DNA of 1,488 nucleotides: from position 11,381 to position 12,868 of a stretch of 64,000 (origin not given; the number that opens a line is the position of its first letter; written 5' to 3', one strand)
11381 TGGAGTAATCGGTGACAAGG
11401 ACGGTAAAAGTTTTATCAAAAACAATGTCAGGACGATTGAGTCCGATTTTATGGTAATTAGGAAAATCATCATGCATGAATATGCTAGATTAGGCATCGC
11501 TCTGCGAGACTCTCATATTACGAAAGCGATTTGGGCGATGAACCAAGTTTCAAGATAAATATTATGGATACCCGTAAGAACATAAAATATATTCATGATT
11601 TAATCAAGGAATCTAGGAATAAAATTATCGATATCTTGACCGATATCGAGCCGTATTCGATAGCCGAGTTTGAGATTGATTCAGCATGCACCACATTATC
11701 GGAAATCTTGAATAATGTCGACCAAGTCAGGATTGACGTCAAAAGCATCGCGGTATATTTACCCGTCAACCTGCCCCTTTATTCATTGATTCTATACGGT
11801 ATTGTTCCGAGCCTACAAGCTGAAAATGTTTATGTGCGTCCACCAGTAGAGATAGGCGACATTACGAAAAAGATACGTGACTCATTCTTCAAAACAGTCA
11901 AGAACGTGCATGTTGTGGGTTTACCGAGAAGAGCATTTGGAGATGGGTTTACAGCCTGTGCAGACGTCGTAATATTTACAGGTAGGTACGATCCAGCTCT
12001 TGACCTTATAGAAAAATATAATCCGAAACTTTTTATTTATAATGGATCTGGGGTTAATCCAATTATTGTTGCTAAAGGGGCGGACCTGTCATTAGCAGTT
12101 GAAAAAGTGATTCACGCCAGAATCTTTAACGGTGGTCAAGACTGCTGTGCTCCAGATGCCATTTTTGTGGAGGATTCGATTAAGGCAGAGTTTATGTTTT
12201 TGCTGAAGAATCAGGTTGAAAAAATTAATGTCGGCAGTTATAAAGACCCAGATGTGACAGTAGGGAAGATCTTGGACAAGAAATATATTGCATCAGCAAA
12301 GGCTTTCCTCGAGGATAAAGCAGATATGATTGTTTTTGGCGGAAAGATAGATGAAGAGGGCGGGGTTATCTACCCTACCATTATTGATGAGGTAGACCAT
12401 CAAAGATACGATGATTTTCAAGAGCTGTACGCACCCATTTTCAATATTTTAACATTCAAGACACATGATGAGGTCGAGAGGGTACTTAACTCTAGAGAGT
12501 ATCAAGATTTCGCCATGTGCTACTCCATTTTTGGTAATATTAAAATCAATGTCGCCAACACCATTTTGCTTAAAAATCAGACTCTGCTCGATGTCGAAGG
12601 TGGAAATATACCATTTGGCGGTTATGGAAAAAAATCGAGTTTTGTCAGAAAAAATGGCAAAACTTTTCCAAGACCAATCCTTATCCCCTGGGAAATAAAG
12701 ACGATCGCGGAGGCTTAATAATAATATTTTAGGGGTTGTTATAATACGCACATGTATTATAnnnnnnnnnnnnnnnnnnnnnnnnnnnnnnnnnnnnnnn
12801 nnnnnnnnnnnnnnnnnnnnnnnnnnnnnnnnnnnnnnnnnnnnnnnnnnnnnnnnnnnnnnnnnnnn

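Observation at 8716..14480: AT-rich four-gene operon: aminotransferase, CYTH/VTC-like protein, truncated ALDH and a dedicated arginyl-tRNA synthetase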

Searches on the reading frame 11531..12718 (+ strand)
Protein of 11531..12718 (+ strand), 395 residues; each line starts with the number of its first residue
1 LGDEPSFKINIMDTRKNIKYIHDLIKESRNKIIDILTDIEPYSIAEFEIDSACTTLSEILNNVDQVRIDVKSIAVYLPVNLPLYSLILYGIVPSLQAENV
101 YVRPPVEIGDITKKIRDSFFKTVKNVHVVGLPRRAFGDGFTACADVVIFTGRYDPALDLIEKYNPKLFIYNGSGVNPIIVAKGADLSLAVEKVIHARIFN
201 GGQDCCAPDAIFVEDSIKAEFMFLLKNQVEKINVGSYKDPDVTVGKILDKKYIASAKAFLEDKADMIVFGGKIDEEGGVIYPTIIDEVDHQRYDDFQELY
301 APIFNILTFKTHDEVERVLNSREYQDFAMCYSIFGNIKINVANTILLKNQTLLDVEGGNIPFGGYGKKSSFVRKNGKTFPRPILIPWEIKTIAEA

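Call 3: search_protein_families(library=pfam, proteins=[window:11531-12718:+], max_evalue=0.1)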
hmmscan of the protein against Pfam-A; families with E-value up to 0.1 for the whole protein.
window:11531-12718:+ (395 aa): 2 families
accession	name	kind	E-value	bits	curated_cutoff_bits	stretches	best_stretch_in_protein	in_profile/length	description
PF00171.27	Aldedh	-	1.3e-31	110.1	23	1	74-377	131-449/461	Aldehyde dehydrogenase family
PF05893.19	LuxC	-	0.012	15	21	1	129-234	153-264/401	Acyl-CoA reductase (LuxC)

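Call 4: search_protein_families(library=ncbifam, proteins=[window:11531-12718:+], max_evalue=0.01)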
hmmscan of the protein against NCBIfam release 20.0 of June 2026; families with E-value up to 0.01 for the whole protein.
window:11531-12718:+ (395 aa): 42 families (the best 25 are shown)
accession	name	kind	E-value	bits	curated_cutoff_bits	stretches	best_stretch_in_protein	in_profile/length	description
NF040648.1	lactal_redase_Meth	equivalog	2.7e-23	82.7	650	1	67-369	127-440/463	lactaldehyde dehydrogenase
TIGR01780.1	SSADH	subfamily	2.7e-22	79.3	646.35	1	173-377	228-438/448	succinate-semialdehyde dehydrogenase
NF006916.0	PRK09407.1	equivalog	1.5e-21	76.6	521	1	60-329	147-426/526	succinic semialdehyde dehydrogenase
TIGR01804.1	BADH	equivalog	2.5e-21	75.7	668.6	1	173-377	244-457/467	betaine-aldehyde dehydrogenase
NF045701.1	BenzalDHMdlD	equivalog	3.9e-21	75.2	550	1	169-367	213-411/436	NAD(P)-dependent benzaldehyde dehydrogenase MdlD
NF047626.1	SulfactDhSafD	equivalog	5.2e-21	75.2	700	1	145-328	205-389/454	sulfoacetaldehyde dehydrogenase SafD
NF010000.0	PRK13473.1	subfamily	5.6e-21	74.7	615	1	72-324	141-404/475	aminobutyraldehyde dehydrogenase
NF007352.0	PRK09847.1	equivalog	1.8e-20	72.9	850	1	66-330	154-429/495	aldehyde dehydrogenase PuuC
NF007497.0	PRK10090.1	equivalog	1e-19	70.7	500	1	173-336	253-418/480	aldehyde dehydrogenase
NF008415.0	PRK11241.1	equivalog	1.5e-19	70.1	828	1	173-331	257-419/482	NADP-dependent succinate-semialdehyde dehydrogenase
TIGR02299.1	HpaE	equivalog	1.6e-19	69.9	638.35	1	65-332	131-416/488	5-carboxymethyl-2-hydroxymuconate semialdehyde dehydrogenase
NF042993.1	AlphKGSA_gudD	equivalog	5.9e-19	68.2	770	1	172-377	250-466/481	alpha-ketoglutaric semialdehyde dehydrogenase GucD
TIGR03250.1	PhnAcAld_DH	equivalog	1.2e-18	67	635.65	1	72-325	142-401/472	phosphonoacetaldehyde dehydrogenase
NF009725.0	PRK13252.1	equivalog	8.5e-18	64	593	1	174-376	253-464/488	betaine-aldehyde dehydrogenase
NF040869.1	G3PDH_Arch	equivalog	3.5e-17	62.3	780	1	77-337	166-432/502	NADP-dependent glyceraldehyde-3-phosphate dehydrogenase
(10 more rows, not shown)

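Call 21: search_solved_structures(query=window:11564-12718:+, max_evalue=0.001, show_alignments=2)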
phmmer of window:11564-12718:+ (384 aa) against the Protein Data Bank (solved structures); distinct sequences matched with E-value up to 0.001: 235 (the best 60 are shown).
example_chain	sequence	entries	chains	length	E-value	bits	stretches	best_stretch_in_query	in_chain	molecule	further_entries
6k0z_A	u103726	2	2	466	4.6e-19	72.1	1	62-366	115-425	Aldehyde dehydrogenase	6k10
3pqa_A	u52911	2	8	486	8.2e-18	67.9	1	59-363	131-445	Lactaldehyde dehydrogenase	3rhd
6alj_A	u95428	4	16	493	2.1e-17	66.6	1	66-338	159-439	Aldehyde dehydrogenase 1A2 | Retinal dehydrogenase 2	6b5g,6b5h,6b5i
9r6n_A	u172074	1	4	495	2.2e-17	66.5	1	66-338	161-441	Retinal dehydrogenase 2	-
4x2q_A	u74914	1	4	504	2.3e-17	66.5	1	66-338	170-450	Retinal dehydrogenase 2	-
9r3z_A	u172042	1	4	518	2.4e-17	66.4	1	66-338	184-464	Retinal dehydrogenase 2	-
6b4r_A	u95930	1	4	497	3.6e-17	65.8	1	59-357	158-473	KauB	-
1bi9_A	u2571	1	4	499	4e-17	65.7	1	66-331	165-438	RETINAL DEHYDROGENASE TYPE II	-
5iuu_A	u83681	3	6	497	5.3e-17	65.3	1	58-357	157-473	Aldehyde dehydrogenase family protein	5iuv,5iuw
3jz4_A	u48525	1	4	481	6.1e-17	65.1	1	138-320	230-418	Succinate-semialdehyde dehydrogenase [NADP+]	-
6s6w_A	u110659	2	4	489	8.2e-17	64.6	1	65-321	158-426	Aldehyde dehydrogenase family 1 member A3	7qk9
6te5_A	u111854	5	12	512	9.2e-17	64.5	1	65-321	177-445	Aldehyde dehydrogenase family 1 member A3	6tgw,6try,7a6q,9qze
5fhz_A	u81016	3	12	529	1e-16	64.3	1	65-321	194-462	Aldehyde dehydrogenase family 1 member A3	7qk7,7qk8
4wj9_A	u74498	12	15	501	1.1e-16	64.2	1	65-354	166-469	Retinal dehydrogenase 1 | Aldehyde dehydrogenase 1A1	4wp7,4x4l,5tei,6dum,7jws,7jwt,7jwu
4wb9_A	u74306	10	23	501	1.1e-16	64.2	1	65-354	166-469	Retinal dehydrogenase 1 | Aldehyde dehydrogenase 1A1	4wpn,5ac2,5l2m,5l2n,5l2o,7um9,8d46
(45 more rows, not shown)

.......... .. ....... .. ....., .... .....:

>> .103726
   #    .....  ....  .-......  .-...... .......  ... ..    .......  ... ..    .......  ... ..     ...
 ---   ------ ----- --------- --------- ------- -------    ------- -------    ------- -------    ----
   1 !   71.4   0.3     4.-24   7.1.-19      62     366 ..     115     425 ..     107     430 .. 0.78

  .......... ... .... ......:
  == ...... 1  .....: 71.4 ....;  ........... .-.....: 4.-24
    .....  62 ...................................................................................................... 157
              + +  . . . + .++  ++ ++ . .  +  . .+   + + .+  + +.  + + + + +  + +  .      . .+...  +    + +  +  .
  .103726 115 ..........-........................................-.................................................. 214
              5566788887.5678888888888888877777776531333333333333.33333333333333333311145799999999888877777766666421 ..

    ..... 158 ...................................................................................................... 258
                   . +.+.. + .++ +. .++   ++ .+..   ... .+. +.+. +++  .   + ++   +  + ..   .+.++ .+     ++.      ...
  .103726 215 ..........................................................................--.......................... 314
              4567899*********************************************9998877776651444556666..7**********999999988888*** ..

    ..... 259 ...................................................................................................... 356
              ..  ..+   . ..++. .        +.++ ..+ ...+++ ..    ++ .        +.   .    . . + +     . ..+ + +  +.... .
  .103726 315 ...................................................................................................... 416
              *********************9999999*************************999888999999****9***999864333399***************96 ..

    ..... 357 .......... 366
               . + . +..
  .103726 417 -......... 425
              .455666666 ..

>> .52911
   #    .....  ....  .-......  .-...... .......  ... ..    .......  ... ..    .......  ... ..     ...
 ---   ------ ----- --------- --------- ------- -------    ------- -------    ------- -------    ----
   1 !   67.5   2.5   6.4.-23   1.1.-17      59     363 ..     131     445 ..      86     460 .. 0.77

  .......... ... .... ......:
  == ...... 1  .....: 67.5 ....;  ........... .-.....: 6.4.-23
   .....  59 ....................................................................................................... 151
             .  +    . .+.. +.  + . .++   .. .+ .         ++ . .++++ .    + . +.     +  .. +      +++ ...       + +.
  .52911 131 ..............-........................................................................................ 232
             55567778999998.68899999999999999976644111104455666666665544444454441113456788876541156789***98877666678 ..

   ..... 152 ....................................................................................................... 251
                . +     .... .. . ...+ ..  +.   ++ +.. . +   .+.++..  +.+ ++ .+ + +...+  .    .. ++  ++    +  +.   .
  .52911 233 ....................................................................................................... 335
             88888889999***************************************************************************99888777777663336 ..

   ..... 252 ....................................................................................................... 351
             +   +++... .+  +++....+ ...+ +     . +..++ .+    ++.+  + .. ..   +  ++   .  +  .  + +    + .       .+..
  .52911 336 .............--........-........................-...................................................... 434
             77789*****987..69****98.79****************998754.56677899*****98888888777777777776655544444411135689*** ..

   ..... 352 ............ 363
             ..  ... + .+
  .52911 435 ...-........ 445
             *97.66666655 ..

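Call 25: find_related_loci(query=A2, collection=genome_contigs, flank=10000)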
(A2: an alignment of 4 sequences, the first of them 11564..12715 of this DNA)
Query A2 (384 aa) in genome_contigs; peptide patterns used: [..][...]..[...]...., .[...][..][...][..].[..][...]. (x = any residue, [..] = any of these).
151 stretches matched a pattern; 78 encode a relative of the query (tblastn E <= 1e-3); 78 distinct loci.
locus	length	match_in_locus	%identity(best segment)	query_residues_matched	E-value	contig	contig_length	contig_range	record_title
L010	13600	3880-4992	40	7-378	7e-86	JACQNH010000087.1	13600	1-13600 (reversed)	MAG: Candidatus Woesearchaeota archaeon isolate NC_groundwater_1250_Ag_S-0.1um_29_154 S_p1_S3_coassembly_k141_2132316, w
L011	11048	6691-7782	40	20-378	2e-84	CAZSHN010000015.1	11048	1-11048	MAG TPA_asm: uncultured Candidatus Saccharibacteria bacterium isolate SRP332253_co2_170 genome assembly, contig: NODE_59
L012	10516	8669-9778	40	8-378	3e-83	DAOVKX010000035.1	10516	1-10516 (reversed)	MAG TPA_asm: Candidatus Nanohaloarchaea archaeon isolate CSMAG_1430 CSMAG_1430_k141_1565692_length_10516_cov_10.0000, wh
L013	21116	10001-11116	40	14-378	5e-82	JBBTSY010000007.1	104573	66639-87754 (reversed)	MAG: Patescibacteria group bacterium isolate H41-bin026_1 H41_bin026_1_000000000007, whole genome shotgun sequence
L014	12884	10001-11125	38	14-383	9e-80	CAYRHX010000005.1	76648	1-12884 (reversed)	MAG TPA_asm: uncultured Candidatus Saccharibacteria bacterium isolate ERP113451_co3_61 genome assembly, contig: NODE_121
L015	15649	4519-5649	34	4-374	4e-79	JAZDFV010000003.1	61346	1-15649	MAG: Candidatus Jorgensenbacteria bacterium isolate MEGAHIT-group-0.224 k141_16020891, whole genome shotgun sequence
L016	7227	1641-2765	41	11-378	5e-79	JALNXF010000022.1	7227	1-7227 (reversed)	MAG: Candidatus Gracilibacteria bacterium isolate SO_2016_LW3 bin 25 scaffold16203_LW162_2016, whole genome shotgun sequ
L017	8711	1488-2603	39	12-378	4e-78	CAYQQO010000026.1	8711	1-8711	MAG TPA_asm: uncultured Candidatus Saccharibacteria bacterium isolate SRP141376_co2_317 genome assembly, contig: NODE_14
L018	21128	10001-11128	37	14-381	6e-78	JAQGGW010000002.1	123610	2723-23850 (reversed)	MAG: Candidatus Saccharibacteria bacterium isolate RYN_417 scaffold_2656230, whole genome shotgun sequence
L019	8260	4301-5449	35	6-381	3e-76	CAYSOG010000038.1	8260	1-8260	MAG TPA_asm: uncultured Gammaproteobacteria bacterium isolate SRP200132_co1_489 genome assembly, contig: NODE_15839_leng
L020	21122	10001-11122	37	14-378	2e-75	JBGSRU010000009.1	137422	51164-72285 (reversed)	MAG: Candidatus Saccharimonadales bacterium isolate JTS-AC366 k141_790716, whole genome shotgun sequence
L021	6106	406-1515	36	18-378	7e-76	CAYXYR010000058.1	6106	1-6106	MAG TPA_asm: uncultured Candidatus Saccharibacteria bacterium isolate SRP135725_co3_632 genome assembly, contig: NODE_18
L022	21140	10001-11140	38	10-381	2e-73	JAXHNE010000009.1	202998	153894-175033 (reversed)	MAG: Candidatus Saccharibacteria bacterium isolate Salar_de_Ascotan_soil_MAG_ASO77 contig_13729_polypolish, whole genome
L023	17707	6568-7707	35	10-381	4e-73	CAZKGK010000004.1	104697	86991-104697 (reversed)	MAG TPA_asm: uncultured Candidatus Saccharibacteria bacterium isolate SRP200132_co1_660 genome assembly, contig: NODE_20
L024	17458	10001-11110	38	13-378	1e-72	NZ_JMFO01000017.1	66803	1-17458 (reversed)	Candidatus Magnetobacterium casense strain MYR-1 contig_17, whole genome shotgun sequence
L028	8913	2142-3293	34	10-383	1e-70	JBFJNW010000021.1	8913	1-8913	MAG: Candidatus Saccharimonadales bacterium isolate Mix_sand17.2022.03.Z.70 k141_3166230_length_8913_cov_8.0000, whole g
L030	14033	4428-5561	34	10-379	3e-68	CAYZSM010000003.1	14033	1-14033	MAG TPA_asm: uncultured Candidatus Saccharibacteria bacterium isolate SRP200132_co1_667 genome assembly, contig: NODE_76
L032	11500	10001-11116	34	13-378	2e-67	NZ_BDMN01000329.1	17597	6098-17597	Bathymodiolus platifrons methanotrophic gill symbiont strain HPD1508-B01-01, whole genome shotgun sequence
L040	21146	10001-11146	30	5-381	3e-58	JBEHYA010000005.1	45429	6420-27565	MAG: Pseudomonadota bacterium isolate ESF1.bin.113 NODE_860_length_45429_cov_4.862497, whole genome shotgun sequence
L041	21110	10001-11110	33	16-383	5e-57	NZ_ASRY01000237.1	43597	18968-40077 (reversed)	Paenibacillus maysiensis strain 1-49 S149_contig00036, whole genome shotgun sequence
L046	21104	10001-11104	32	12-374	1e-56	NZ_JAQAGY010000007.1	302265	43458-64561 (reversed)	Paenibacillus caseinilyticus strain GW78 contig7, whole genome shotgun sequence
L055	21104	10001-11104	31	12-374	1e-54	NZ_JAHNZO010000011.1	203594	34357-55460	Paenibacillus oleatilyticus strain SM69 NODE_11_length_203594_cov_35.954028, whole genome shotgun sequence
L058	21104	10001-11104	30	12-374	4e-54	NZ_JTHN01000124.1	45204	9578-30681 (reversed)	Paenibacillus sp. A3 contig_124, whole genome shotgun sequence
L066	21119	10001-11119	31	7-374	5e-53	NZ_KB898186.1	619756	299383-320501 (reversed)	Paenibacillus massiliensis 2301065 = DSM 16942 D328DRAFT_scaffold00002.2, whole genome shotgun sequence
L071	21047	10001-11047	33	47-380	1e-51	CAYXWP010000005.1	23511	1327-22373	MAG TPA_asm: uncultured Candidatus Saccharibacteria bacterium isolate SRP062349_co2_4 genome assembly, contig: NODE_1167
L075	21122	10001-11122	34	14-380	6e-70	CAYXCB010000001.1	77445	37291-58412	MAG TPA_asm: uncultured Candidatus Saccharibacteria bacterium isolate SRP136066_co1_114 genome assembly, contig: NODE_18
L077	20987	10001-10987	32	60-378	1e-50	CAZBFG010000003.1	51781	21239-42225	MAG TPA_asm: uncultured Bdellovibrionales bacterium isolate ERP113451_co1_34 genome assembly, contig: NODE_521_length_51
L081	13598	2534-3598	25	32-379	2e-31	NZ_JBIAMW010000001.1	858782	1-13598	Nocardia sp. NPDC004068 NPDC004068_25_D5.ctg-0001, whole genome shotgun sequence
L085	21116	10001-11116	24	6-379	5e-22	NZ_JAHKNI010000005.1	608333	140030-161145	Nocardia albiluteola strain NEAU-G5 Scaffold5, whole genome shotgun sequence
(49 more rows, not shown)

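Call 34: search_protein_families(library=pfam, proteins=[L046:11149-12849:+, L058:7631-8407:+, L055:12859-14112:+, L066:14134-14550:+, L011:6063-6650:+, L024:9412-9966:+, L010:3370-5019:+, L011:9716-10630:+, L077:11864-12634:-, L041:8412-9872:+], max_evalue=0.01)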
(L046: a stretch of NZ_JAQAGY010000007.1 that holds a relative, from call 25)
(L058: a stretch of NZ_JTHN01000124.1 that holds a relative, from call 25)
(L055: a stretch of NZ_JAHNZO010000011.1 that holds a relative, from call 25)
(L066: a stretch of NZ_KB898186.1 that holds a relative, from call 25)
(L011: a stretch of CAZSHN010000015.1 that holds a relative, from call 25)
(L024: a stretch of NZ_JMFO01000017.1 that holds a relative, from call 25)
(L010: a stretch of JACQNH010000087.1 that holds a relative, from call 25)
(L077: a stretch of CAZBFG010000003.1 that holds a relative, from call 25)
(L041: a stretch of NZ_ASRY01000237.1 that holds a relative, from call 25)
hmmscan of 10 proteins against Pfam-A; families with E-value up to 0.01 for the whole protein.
L046:11149-12849:+ (566 aa): 3 families
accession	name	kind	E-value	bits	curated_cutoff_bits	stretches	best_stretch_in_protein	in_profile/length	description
PF02776.23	TPP_enzyme_N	-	5.7e-27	94.3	26.8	1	9-119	5-118/119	Thiamine pyrophosphate enzyme, N-terminal TPP binding domain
PF00205.28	TPP_enzyme_M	-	2.2e-23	82.9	30.4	1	191-318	2-132/137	Thiamine pyrophosphate enzyme, central domain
PF02775.26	TPP_enzyme_C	-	3.9e-21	75.9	21.9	1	392-538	8-151/151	Thiamine pyrophosphate enzyme, C-terminal TPP binding domain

L058:7631-8407:+ (258 aa): 2 families
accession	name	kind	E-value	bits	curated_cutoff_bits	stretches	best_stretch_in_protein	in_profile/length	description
PF13561.12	adh_short_C2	-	4.3e-86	288.8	27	1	16-254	1-236/236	Enoyl-(Acyl carrier protein) reductase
PF00106.31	adh_short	-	1e-17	64.7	26.6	1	10-197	1-185/195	short chain dehydrogenase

L055:12859-14112:+ (417 aa): 3 families
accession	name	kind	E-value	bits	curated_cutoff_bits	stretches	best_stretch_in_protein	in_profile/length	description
PF00109.32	ketoacyl-synt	-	4.9e-56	190.6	20.8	1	7-249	2-251/252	Beta-ketoacyl synthase, N-terminal domain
PF02801.28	Ketoacyl-synt_C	-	1.3e-39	135.3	20.8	1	258-372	1-118/119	Beta-ketoacyl synthase, C-terminal domain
PF00108.29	Thiolase_N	-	0.00085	19.2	26.4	1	155-196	73-114/260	Thiolase, N-terminal domain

L066:14134-14550:+ (138 aa): 1 family
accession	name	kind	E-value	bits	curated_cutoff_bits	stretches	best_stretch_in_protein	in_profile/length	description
PF07977.19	FabA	-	1.2e-13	51.4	23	1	12-127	1-137/138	FabA-like domain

L011:6063-6650:+ (195 aa): 2 families
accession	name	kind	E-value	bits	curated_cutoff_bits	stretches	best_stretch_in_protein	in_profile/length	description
PF18765.7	Polbeta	-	0.001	19.6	26.9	1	24-72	2-53/93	Polymerase beta, Nucleotidyltransferase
PF01909.29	NTP_transf_2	-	0.0012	19.6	21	1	19-94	2-78/93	Nucleotidyltransferase domain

L024:9412-9966:+ (184 aa): 4 families
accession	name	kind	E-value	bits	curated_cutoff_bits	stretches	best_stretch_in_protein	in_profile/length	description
PF18765.7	Polbeta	-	7.6e-09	36.1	26.9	1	22-69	2-49/93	Polymerase beta, Nucleotidyltransferase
PF01909.29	NTP_transf_2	-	2.4e-06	28.3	21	1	24-89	9-75/93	Nucleotidyltransferase domain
PF22600.2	MTPAP-like_central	-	0.00023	21.7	27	1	10-99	20-82/139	Poly(A) RNA polymerase, mitochondrial-like, central palm domain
PF14792.12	DNA_pol_B_palm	-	0.0037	17.9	25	1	27-86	21-80/113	DNA polymerase beta palm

L010:3370-5019:+ (549 aa): 3 families
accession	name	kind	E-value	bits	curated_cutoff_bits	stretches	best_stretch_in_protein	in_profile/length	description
PF00171.27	Aldedh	-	2e-20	73.3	23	1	285-466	191-385/461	Aldehyde dehydrogenase family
PF18765.7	Polbeta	-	0.0013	19.3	26.9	1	12-54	3-47/93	Polymerase beta, Nucleotidyltransferase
PF01909.29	NTP_transf_2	-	0.003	18.3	21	0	11-75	3-72/93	Nucleotidyltransferase domain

L011:9716-10630:+ (304 aa): 10 families
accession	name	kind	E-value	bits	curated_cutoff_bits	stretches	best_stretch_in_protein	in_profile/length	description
PF13649.12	Methyltransf_25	-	5.3e-11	43.5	27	1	60-139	1-79/97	Methyltransferase domain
PF08242.18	Methyltransf_12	-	2.4e-08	35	30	1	61-136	1-78/98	Methyltransferase domain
PF13847.12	Methyltransf_31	-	1.4e-07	31.8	27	1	59-201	6-133/145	Methyltransferase domain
PF08241.18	Methyltransf_11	-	1.5e-07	32.4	21.2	1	61-136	1-73/95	Methyltransferase domain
PF05891.18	Methyltransf_PK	-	3.3e-07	30.5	27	1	43-197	41-196/218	AdoMet dependent proline di-methyltransferase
PF13489.12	Methyltransf_23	-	2.5e-05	24.5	27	1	50-179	15-122/164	Methyltransferase domain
PF01209.24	Ubie_methyltran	-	6.4e-05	22.9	20.1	1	43-126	34-119/233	ubiE/COQ5 methyltransferase family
PF05175.20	MTS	-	0.00015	21.9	23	1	47-128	22-103/170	Methyltransferase small domain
PF01564.23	Spermine_synth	-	0.00024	21.1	22.9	1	59-129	21-97/186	Spermine/spermidine synthase domain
PF00398.26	RrnaAD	-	0.0023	17.5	24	0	57-118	31-90/263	Ribosomal RNA adenine dimethylase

L077:11864-12634:- (256 aa): 3 families
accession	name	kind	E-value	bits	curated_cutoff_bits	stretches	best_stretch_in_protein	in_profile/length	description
PF12706.13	Lactamase_B_2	-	6.4e-20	72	27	1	51-224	3-198/200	Beta-lactamase superfamily domain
PF00753.33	Lactamase_B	-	2.7e-07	31.2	22.7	1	46-91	13-64/196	Metallo-beta-lactamase superfamily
PF13483.12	Lactamase_B_3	-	0.0005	20.5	24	1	40-188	9-131/160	Beta-lactamase superfamily domain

L041:8412-9872:+ (486 aa): 2 families
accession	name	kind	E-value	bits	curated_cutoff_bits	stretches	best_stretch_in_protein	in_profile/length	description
PF00501.34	AMP-binding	-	4e-49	167.9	29.9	1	16-347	21-384/384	AMP-binding enzyme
PF13193.12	AMP-binding_C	-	0.0086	17.4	24.5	0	409-467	16-76/76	AMP-binding enzyme C-terminal domain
